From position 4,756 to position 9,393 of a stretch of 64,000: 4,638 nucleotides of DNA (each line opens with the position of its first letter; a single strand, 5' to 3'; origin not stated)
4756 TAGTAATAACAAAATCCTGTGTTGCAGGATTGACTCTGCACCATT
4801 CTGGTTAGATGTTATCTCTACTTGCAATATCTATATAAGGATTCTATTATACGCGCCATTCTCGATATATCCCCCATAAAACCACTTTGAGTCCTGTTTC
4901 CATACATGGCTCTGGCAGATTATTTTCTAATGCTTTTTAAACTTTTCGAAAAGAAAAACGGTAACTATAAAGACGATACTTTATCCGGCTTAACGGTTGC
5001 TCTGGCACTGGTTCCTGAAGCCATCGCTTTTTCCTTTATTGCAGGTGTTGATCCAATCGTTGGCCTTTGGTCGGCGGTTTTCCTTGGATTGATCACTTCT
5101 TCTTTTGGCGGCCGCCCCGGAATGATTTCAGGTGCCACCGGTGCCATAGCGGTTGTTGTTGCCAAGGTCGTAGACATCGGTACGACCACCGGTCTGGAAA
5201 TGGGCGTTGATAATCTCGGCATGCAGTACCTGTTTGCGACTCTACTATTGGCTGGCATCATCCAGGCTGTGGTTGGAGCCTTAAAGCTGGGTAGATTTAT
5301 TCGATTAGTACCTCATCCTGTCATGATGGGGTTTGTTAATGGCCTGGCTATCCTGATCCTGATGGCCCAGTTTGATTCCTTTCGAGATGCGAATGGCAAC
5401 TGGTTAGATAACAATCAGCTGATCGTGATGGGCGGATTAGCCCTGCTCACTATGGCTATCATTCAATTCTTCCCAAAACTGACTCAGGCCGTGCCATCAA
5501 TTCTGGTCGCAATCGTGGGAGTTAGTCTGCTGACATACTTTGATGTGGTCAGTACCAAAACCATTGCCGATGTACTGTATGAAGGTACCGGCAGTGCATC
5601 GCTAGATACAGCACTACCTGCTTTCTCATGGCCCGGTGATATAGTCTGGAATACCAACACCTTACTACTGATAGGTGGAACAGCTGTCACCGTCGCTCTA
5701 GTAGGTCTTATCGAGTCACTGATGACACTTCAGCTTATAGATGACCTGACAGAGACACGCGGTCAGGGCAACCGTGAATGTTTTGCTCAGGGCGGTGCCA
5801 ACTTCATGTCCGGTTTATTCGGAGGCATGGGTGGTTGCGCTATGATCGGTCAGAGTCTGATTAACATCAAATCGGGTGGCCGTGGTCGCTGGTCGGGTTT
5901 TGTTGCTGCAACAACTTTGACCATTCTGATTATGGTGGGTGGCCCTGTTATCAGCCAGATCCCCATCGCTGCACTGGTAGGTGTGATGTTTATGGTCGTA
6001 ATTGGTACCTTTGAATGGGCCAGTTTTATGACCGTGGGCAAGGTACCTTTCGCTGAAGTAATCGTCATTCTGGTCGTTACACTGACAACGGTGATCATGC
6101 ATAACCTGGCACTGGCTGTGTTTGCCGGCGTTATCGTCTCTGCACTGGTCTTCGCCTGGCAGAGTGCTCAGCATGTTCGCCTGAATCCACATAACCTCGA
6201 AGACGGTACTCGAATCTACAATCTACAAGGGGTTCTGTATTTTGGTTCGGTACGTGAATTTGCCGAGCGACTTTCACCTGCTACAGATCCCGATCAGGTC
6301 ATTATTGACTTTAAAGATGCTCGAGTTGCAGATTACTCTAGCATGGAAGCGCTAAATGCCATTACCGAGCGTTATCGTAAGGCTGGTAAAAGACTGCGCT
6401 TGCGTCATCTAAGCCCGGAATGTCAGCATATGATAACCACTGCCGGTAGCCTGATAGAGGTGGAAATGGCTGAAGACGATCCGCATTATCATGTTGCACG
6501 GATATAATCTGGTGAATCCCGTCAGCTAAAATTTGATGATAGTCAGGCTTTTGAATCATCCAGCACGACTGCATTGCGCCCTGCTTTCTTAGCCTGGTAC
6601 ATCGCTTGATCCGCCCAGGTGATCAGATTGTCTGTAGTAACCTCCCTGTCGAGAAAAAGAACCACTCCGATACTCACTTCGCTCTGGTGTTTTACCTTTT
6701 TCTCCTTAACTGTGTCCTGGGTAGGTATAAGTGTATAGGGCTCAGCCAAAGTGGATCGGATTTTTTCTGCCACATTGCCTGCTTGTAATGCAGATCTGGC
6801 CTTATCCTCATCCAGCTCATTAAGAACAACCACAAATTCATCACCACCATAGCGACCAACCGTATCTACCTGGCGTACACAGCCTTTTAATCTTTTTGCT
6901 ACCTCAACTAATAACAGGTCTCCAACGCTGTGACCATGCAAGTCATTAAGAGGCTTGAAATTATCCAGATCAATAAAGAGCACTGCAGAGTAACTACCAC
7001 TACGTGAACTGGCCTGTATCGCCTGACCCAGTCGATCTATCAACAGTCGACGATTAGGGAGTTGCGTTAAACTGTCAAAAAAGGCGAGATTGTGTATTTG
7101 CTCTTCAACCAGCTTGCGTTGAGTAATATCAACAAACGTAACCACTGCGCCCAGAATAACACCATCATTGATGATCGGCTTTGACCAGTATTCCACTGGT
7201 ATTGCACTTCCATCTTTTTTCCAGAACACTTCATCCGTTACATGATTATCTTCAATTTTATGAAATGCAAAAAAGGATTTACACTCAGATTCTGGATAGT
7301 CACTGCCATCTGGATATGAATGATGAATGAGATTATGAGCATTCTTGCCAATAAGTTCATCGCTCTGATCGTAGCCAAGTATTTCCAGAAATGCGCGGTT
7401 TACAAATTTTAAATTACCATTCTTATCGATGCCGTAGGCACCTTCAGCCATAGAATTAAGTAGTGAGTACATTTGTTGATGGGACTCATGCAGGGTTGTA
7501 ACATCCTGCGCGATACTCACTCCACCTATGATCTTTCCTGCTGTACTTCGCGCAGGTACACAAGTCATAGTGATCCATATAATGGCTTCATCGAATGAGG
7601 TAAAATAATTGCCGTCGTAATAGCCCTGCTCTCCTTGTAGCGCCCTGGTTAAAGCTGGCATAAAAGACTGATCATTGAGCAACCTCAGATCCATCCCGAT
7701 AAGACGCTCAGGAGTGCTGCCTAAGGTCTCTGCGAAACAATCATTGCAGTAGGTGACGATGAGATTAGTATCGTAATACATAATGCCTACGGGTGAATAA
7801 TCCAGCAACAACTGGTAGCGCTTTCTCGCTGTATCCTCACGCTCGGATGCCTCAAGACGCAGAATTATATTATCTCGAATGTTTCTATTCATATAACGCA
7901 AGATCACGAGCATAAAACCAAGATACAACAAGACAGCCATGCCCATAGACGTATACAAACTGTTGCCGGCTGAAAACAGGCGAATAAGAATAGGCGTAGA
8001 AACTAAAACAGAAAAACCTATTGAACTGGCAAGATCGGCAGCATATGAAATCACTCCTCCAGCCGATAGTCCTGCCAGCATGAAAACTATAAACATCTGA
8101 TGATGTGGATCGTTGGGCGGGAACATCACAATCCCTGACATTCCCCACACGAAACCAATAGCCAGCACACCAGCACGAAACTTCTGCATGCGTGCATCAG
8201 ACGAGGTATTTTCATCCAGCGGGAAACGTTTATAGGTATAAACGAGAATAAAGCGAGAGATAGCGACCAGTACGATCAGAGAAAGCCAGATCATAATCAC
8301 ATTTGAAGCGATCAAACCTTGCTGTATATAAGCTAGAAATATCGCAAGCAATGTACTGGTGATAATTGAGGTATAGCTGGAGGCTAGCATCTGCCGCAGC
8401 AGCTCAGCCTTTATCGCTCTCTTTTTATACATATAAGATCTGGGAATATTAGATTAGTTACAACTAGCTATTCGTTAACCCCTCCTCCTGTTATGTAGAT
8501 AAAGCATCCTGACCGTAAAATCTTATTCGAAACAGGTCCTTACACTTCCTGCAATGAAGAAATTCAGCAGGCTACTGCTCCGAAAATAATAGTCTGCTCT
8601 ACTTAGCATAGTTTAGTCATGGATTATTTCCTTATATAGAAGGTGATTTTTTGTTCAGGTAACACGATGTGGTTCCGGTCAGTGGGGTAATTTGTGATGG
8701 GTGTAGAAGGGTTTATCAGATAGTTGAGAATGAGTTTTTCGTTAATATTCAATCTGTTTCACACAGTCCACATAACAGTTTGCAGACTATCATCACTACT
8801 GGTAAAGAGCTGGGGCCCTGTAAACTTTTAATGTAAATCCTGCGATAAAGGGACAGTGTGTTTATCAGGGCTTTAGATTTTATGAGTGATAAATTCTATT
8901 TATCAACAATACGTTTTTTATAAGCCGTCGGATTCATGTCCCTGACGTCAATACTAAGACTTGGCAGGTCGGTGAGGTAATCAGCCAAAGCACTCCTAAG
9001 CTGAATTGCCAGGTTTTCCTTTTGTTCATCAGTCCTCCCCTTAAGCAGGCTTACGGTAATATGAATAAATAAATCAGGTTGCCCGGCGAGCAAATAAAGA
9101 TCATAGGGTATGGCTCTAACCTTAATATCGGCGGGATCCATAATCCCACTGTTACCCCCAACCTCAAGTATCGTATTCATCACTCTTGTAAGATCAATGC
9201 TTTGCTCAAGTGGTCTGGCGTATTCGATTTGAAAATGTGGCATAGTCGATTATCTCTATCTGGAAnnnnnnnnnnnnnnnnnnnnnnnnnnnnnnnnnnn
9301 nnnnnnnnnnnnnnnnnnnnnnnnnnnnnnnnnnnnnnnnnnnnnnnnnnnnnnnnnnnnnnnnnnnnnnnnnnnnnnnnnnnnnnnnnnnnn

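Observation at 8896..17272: Nine-gene operon coupling a Liv-type ABC importer to a GS-like gamma-glutamyl ligase, a lone Rieske oxygenase, a thioesterase and a tautomerase: an uncharacterised amine/amide catabolic route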

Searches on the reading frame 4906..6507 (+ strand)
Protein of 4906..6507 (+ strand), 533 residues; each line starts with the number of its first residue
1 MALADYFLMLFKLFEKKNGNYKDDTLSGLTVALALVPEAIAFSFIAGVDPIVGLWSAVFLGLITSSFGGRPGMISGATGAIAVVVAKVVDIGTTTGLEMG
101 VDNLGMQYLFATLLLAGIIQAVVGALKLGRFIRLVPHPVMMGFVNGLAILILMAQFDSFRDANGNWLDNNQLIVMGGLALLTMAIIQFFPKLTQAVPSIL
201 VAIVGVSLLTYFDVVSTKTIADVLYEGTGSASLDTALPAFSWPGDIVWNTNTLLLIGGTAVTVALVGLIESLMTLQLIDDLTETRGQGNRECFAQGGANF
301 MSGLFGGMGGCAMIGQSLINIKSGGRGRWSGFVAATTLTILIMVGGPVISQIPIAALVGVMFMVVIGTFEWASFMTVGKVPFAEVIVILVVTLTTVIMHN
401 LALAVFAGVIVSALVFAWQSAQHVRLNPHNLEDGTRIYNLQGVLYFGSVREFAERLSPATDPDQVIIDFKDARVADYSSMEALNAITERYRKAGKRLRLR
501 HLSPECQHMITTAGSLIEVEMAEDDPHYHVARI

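Call 7: search_protein_families(library=pfam, proteins=[window:4906-6507:+])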
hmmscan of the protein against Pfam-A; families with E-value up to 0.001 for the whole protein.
window:4906-6507:+ (533 aa): 3 families
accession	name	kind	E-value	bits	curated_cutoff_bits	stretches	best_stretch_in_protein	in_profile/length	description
PF00916.26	Sulfate_transp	-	1.8e-49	169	23.2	1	23-390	3-379/380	Sulfate permease family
PF01740.26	STAS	-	6.9e-11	42.3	22.6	1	433-515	8-93/106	STAS domain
PF13466.11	STAS_2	-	5.3e-07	30.2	29.2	1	440-514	3-78/80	STAS domain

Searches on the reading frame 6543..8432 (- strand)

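Call 7: search_protein_families(library=pfam, proteins=[window:6543-8432:-])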
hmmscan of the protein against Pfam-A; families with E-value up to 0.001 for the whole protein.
window:6543-8432:- (629 aa): 8 families
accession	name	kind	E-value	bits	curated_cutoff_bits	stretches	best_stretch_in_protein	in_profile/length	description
PF00990.26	GGDEF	-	3.5e-44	150.9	23.8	1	450-620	1-160/161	Diguanylate cyclase, GGDEF domain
PF00989.32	PAS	-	1.9e-23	83.1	22.6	2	320-436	2-113/113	PAS fold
PF13426.13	PAS_9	-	2e-23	83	27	2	335-438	7-103/103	PAS domain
PF08448.16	PAS_4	-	6.4e-18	65.4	23.1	1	210-315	1-109/110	PAS fold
PF13188.13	PAS_8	-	4.3e-15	55.4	21.8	2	205-254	2-52/65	PAS domain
PF12860.13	PAS_7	-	1.2e-07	32.3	27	1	325-443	1-114/115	PAS fold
PF08447.18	PAS_3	-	0.00012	22.7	25.6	0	343-371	3-32/89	PAS fold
PF13596.12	PAS_10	-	0.00036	21.6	22.1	0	400-437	70-106/106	PAS domain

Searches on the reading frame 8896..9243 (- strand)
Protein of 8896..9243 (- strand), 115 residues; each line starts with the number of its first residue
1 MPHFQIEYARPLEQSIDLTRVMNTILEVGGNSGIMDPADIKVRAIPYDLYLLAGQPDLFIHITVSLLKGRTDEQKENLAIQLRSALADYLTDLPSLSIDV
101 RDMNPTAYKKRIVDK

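Call 3: search_protein_families(library=pfam, proteins=[window:8896-9243:-])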
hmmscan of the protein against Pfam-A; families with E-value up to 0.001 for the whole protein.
window:8896-9243:- (115 aa): 2 families
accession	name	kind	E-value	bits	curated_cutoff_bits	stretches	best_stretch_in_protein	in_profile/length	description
PF02962.20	CHMI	-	2.2e-13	51.1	26.5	1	2-103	1-109/124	5-carboxymethyl-2-hydroxymuconate isomerase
PF01361.26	Tautomerase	-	0.00076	19.8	22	0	61-88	2-29/60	Tautomerase enzyme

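Call 4: search_protein_families(library=ncbifam, proteins=[window:8896-9243:-])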
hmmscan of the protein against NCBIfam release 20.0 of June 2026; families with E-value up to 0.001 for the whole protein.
window:8896-9243:- (115 aa): 3 families
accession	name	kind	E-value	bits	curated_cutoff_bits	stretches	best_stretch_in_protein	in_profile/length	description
NF011605.0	PRK15031.1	equivalog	5.7e-06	26.8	215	1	1-106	1-113/126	5-carboxymethyl-2-hydroxymuconate Delta-isomerase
TIGR00013.1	taut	subfamily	0.00056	19.9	56.9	0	62-90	4-33/64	2-hydroxymuconate tautomerase family protein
NF002571.1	PRK02220.1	equivalog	0.00065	19.6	55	1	62-85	4-27/61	2-hydroxymuconate tautomerase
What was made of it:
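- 8896..9243 (-): CHMI-family tautomerase-superfamily protein (115 aa, Pro1 retained), accessory gene. The NCBIfam CHMI equivalog scores 27 bits against a cut-off of 215 (calls 3, 4).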

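Call 64: search_solved_structures(query=window:8896-9243:-, max_evalue=0.01)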
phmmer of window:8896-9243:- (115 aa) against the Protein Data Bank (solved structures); distinct sequences matched with E-value up to 0.01: 3.
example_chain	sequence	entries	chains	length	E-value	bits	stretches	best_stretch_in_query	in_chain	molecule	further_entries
3e6q_A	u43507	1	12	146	0.0017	21.8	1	1-113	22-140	putative 5-carboxymethyl-2-hydroxymuconate isomerase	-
4nwp_E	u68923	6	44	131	0.0026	21.2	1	1-113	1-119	Uncharacterized protein | DARP14 - Subunit B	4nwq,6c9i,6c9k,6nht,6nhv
1otg_A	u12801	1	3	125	0.0041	20.6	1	2-108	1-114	5-CARBOXYMETHYL-2-HYDROXYMUCONATE ISOMERASE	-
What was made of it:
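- On 5-Carboxymethyl-2-hydroxymuconate isomerase (HpcD/HpaF): No hpa genes are nearby (calls 3, 4, 64).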
